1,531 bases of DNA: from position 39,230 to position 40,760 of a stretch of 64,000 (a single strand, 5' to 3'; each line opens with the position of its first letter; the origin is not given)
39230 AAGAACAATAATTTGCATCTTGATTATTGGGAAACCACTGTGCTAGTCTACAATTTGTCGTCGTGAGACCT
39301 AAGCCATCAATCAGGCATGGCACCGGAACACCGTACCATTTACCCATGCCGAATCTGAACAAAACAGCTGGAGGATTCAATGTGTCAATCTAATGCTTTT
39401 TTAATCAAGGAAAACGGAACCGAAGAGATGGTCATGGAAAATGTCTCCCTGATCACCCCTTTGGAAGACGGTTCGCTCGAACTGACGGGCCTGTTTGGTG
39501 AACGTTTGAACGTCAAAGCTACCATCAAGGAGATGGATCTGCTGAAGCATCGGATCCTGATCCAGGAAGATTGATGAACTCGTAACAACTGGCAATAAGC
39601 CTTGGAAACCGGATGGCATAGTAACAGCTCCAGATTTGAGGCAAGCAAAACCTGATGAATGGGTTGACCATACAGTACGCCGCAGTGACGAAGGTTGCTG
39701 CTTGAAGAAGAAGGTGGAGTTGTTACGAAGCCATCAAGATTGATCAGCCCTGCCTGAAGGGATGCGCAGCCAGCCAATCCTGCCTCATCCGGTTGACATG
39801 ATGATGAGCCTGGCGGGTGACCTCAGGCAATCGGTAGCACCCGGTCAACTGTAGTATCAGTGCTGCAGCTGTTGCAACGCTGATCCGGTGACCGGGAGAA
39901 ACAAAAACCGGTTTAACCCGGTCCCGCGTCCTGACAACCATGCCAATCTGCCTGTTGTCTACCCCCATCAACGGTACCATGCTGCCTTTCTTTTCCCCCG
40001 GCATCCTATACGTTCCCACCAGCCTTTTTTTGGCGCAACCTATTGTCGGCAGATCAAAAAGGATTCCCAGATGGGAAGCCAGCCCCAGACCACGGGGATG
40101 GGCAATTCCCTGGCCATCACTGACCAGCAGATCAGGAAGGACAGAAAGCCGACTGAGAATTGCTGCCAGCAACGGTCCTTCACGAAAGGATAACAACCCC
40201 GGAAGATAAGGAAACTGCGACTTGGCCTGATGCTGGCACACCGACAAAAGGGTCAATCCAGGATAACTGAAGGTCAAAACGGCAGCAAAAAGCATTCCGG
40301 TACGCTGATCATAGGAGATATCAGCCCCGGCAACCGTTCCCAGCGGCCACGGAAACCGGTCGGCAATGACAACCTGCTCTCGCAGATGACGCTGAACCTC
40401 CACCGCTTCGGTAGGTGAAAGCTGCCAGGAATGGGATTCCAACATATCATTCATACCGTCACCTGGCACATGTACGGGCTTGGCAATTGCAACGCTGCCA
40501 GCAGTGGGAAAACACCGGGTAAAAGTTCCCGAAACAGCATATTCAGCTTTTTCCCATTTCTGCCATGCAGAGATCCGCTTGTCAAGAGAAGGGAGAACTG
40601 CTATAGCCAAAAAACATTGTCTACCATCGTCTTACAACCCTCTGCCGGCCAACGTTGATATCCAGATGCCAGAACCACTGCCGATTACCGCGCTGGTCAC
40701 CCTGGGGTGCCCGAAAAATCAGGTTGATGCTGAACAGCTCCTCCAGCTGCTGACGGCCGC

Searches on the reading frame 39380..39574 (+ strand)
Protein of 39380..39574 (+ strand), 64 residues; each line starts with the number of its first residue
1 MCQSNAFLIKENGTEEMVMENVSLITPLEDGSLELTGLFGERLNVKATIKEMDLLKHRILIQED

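Call 22: search_protein_families(library=pfam, proteins=[window:39380-39574:+])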
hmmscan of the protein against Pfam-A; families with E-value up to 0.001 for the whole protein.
window:39380-39574:+ (64 aa): 1 family
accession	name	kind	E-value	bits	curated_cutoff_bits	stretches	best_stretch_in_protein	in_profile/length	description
PF10133.14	CooT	-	2.8e-22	79.2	27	1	1-61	1-59/60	CO dehydrogenase accessory protein CooT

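Call 68: find_encoding_contigs(protein=window:39380-39574:+, flank=3000, max_places=10)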
Protein window:39380-39574:+ (64 aa): 3 contigs read that carry it; 1 place shown.
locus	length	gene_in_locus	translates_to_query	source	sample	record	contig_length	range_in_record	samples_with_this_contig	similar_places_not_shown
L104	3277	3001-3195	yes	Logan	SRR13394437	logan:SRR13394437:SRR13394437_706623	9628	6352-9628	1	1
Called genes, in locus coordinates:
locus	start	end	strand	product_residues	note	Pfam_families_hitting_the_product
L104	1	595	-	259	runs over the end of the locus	PF00378:ECH_1, PF16113:ECH_2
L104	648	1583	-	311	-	PF00682:HMGL-like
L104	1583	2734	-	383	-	PF02771:Acyl-CoA_dh_N, PF02770:Acyl-CoA_dh_M, PF00441:Acyl-CoA_dh_1, PF08028:Acyl-CoA_dh_2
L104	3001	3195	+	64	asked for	PF10133:CooT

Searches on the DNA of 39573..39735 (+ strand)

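Call 56: build_rna_model(alignment_id=A2, structure=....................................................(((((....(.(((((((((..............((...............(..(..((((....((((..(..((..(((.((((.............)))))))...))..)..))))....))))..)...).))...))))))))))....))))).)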
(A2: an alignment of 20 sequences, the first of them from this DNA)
Model R1 built from alignment A2 (20 sequences, 213 columns); structure: as given.
model positions 151; base pairs 37; branch points 0; effective number of sequences 2.25; information 0.59 bits per position. Calibrated on 0.2 Mb of random sequence (short: E-values are rough).
structure used (alignment columns):
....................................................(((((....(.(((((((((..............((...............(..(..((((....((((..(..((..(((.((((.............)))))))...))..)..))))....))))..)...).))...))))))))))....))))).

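Call 57: search_with_rna_model(model_id=R1, source=window, filters=off, max_evalue=10, show_alignments=4)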
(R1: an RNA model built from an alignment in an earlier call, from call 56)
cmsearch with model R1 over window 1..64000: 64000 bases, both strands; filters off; matches with E-value up to 10: 15.
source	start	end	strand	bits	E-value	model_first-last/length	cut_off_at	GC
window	39573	39735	+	126.6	2.5e-28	1-151/151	no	0.48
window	8978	9136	+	60.1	2.3e-12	1-151/151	no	0.48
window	39612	39764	-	21.1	0.0055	1-151/151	no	0.49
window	48579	48708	+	17.1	0.05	1-151/151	no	0.49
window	13585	13645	-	10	2.5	1-151/151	no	0.39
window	25417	25458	-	9.4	3.6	1-151/151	no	0.5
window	10628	10708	+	8.8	4.9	1-151/151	no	0.36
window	8901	8957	-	8.6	5.6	1-151/151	no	0.4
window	44035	44085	-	8.2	6.8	1-151/151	no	0.31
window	10081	10180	+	8.1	7.1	1-151/151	no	0.45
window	49462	49525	+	8.1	7.3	1-151/151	no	0.55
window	41923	41976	-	7.8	8.5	1-151/151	no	0.54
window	2965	3022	+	7.7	8.9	1-151/151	no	0.59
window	54596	54648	-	7.6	9.8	1-151/151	no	0.53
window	53958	54032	-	7.5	10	1-151/151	no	0.44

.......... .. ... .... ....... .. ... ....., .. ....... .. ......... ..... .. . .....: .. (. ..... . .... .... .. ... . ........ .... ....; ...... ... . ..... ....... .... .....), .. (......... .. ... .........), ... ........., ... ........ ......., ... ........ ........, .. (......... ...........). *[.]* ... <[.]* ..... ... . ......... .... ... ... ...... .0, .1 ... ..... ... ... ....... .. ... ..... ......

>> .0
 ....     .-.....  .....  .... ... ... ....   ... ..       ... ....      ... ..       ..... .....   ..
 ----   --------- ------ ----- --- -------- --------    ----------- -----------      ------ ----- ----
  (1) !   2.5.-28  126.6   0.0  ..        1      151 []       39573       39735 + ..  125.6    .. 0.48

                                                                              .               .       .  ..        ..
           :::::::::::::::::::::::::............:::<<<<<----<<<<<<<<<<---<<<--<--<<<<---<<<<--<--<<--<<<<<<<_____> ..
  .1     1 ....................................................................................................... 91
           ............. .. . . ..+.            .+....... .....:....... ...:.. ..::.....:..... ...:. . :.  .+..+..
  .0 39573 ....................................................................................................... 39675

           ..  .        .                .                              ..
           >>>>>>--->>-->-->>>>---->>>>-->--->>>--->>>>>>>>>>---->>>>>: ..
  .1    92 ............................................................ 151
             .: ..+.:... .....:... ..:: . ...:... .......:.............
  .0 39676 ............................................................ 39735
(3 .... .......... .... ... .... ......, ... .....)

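Call 63: search_with_rna_model(model_id=R1, sources=[L009, L010, L011, L012, L103, L102, L001, L002, L003, L004, L005, L006, L007], max_evalue=0.1)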
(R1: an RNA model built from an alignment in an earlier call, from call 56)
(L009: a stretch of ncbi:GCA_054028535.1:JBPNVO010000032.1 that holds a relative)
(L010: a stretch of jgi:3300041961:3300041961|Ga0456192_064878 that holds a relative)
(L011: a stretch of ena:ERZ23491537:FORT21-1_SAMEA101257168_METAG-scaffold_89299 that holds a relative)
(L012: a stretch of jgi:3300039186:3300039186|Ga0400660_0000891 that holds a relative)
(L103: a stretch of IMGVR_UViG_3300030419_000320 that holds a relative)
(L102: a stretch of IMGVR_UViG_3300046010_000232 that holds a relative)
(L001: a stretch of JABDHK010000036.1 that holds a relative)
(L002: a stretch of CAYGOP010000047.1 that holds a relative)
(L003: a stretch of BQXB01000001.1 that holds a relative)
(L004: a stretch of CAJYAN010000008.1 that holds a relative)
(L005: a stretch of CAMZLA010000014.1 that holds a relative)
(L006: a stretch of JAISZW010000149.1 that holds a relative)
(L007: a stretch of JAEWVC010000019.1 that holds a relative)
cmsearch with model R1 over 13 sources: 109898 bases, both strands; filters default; matches with E-value up to 0.1: 1.
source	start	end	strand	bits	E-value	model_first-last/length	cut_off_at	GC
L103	3251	3319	+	18.6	0.037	1-151/151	no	0.3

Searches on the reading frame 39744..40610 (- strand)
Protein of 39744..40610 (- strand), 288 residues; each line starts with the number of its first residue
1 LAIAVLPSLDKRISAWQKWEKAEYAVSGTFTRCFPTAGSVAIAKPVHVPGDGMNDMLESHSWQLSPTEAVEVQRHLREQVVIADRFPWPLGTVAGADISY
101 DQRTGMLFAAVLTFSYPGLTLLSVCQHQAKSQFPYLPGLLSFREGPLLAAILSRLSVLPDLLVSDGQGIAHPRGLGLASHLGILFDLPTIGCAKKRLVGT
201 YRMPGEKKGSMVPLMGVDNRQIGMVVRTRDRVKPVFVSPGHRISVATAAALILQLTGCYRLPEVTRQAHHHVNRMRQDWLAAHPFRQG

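Call 22: search_protein_families(library=pfam, proteins=[window:39744-40610:-])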
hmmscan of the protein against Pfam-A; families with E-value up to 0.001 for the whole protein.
window:39744-40610:- (288 aa): 1 family
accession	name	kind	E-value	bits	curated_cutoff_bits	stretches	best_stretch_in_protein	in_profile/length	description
PF04493.20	Endonuclease_5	-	3e-67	226.6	23.4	1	75-270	2-198/198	Endonuclease V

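Call 70: find_homologous_proteins(query=window:39744-40610:-, max_evalue=1e-30)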
Query window:39744-40610:- (288 aa): 5288 proteins with E <= 1e-30 among 8000 candidates; the best 120 are listed.
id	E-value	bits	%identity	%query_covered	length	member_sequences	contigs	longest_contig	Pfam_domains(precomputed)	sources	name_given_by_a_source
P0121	2.7e-152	524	100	81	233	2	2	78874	PF04493.21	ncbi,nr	ncbi:MAG: endonuclease V [Deltaproteobacteria bacterium]|nr:endonuclease V [Candidatus Anaeroferroph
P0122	3.5e-97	343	69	80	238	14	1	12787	PF04493.21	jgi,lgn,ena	-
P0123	2.0e-96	341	69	80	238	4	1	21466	PF04493.21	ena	-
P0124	2.3e-96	341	67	79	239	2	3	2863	PF04493.21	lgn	-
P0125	1.2e-94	335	67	77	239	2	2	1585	PF04493.21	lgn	-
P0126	2.9e-94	334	67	80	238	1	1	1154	PF04493.21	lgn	-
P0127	2.3e-93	331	68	77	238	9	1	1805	PF04493.21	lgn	-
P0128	5.6e-93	330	67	80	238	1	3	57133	PF04493.21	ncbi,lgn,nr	ncbi:MAG: endonuclease V [Pseudomonadota bacterium]|nr:endonuclease V [Pseudomonadota bacterium]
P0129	1.3e-91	325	66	80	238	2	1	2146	PF04493.21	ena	-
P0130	3.2e-91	324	64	78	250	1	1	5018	PF04493.21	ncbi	-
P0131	9.3e-90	319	67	77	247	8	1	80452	PF04493.21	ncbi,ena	-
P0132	2.1e-84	301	58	81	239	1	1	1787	PF04493.21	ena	-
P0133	3.3e-83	298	62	77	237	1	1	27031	PF04493.21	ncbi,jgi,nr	ncbi:MAG: endonuclease V [Deltaproteobacteria bacterium]|nr:endonuclease V [Deltaproteobacteria bact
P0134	1.0e-70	257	55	77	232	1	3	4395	PF04493.21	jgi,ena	-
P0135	2.6e-70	255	54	77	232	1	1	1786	PF04493.21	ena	-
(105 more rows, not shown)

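Call 71: find_encoding_contigs(protein=P0128, flank=4000, max_places=2)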
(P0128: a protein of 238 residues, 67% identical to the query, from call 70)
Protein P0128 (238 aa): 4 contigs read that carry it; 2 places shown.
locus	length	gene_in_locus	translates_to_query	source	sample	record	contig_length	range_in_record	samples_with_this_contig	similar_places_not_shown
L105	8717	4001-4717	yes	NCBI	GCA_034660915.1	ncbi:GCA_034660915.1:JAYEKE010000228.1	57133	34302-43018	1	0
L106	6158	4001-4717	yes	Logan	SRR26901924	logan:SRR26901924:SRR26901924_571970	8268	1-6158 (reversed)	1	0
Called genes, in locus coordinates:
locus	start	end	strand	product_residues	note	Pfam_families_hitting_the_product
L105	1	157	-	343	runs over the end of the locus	PF11449:ArsP_2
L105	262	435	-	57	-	-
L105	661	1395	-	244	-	PF20260:PUA_4 (weak), PF04452:Methyltrans_RNA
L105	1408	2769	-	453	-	PF00919:UPF0004, PF04055:Radical_SAM, PF18693:TRAM_2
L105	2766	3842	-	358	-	PF01063:Aminotran_4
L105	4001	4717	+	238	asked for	PF04493:Endonuclease_5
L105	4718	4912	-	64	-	PF10133:CooT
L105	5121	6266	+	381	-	PF02771:Acyl-CoA_dh_N, PF02770:Acyl-CoA_dh_M, PF00441:Acyl-CoA_dh_1, PF08028:Acyl-CoA_dh_2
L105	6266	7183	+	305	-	PF00682:HMGL-like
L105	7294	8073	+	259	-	PF00378:ECH_1, PF16113:ECH_2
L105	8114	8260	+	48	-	-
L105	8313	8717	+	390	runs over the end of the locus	PF00682:HMGL-like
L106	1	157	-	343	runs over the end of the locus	PF11449:ArsP_2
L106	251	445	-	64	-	-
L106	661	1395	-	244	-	PF20260:PUA_4 (weak), PF04452:Methyltrans_RNA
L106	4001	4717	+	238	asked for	PF04493:Endonuclease_5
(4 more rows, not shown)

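Call 72: find_encoding_contigs(protein=P0123, flank=4000, max_places=2)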
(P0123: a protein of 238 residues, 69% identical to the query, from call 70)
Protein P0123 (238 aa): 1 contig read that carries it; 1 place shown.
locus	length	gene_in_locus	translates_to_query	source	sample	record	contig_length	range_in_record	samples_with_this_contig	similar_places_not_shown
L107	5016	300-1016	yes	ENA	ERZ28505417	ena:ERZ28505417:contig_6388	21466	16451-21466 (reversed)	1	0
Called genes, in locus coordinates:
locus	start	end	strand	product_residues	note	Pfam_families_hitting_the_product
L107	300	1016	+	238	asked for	PF04493:Endonuclease_5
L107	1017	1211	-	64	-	PF10133:CooT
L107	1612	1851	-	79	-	-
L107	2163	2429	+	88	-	PF04986:Y2_Tnp (weak)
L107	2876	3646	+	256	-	PF00528:BPD_transp_1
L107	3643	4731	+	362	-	PF02463:SMC_N (weak), PF00005:ABC_tran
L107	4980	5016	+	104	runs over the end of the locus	PF01022:HTH_5, PF12840:HTH_20 (weak), PF13545:HTH_Crp_2 (faint)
